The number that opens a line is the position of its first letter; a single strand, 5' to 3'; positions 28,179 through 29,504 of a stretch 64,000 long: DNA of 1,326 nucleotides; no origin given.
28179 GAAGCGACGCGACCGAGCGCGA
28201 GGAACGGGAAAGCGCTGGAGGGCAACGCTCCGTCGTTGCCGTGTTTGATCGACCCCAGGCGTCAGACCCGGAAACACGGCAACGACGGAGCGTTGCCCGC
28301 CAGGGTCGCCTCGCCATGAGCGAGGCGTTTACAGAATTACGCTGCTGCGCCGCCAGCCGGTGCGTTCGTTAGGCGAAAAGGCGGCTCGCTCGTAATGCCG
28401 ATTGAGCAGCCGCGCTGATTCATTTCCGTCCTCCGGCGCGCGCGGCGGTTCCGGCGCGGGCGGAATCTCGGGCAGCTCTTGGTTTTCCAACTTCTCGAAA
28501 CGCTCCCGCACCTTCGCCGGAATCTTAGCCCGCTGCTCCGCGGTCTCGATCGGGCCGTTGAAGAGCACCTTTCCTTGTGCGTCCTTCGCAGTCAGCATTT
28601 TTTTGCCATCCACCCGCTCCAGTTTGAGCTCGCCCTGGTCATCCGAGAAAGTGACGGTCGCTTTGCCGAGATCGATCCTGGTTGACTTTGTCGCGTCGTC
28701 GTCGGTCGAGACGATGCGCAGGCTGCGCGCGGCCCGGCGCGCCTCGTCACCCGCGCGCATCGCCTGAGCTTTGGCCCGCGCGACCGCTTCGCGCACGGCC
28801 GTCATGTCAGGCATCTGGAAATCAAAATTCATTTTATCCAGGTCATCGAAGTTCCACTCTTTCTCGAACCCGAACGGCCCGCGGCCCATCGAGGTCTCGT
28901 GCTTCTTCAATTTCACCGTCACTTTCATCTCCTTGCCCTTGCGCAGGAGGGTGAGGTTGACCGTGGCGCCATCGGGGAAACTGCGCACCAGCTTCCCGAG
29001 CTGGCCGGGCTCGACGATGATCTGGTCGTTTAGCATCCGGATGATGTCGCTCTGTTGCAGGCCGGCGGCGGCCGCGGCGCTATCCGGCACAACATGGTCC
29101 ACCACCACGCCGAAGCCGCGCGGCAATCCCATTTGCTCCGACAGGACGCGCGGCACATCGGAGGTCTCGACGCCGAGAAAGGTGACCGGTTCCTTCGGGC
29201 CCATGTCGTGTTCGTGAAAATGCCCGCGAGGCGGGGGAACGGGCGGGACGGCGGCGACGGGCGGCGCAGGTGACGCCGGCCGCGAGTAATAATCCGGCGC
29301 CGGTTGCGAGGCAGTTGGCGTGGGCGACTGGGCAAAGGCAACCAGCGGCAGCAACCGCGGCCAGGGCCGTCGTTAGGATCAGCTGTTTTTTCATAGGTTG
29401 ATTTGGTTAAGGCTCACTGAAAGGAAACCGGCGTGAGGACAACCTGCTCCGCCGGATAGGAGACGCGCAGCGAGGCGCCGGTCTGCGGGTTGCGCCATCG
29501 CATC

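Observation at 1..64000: Hyper-abundant non-palindromic 9-mer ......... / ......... on both strands (uptake-sequence-like genomic word)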

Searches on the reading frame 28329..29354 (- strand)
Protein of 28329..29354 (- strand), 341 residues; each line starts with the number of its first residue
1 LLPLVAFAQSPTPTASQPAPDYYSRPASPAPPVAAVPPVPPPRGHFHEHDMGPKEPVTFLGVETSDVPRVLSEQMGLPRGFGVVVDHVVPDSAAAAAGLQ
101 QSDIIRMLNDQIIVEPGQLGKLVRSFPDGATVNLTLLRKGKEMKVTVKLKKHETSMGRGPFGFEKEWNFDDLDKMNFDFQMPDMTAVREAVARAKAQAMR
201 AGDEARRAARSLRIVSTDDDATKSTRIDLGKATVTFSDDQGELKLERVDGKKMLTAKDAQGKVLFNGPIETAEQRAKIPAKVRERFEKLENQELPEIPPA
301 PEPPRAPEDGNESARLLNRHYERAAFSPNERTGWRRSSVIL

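Call 9: search_protein_families(library=pfam, proteins=[window:28329-29354:-])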
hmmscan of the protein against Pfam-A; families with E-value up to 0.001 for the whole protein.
window:28329-29354:- (341 aa): 3 families
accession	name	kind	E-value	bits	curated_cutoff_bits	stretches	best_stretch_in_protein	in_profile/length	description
PF13180.12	PDZ_2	-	5.2e-11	43.1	27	1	60-149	3-80/80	PDZ domain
PF17820.7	PDZ_6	-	0.0001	22.4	27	1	84-138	1-54/54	PDZ domain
PF00595.29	PDZ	-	0.00045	21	23.2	0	82-114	26-58/81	PDZ domain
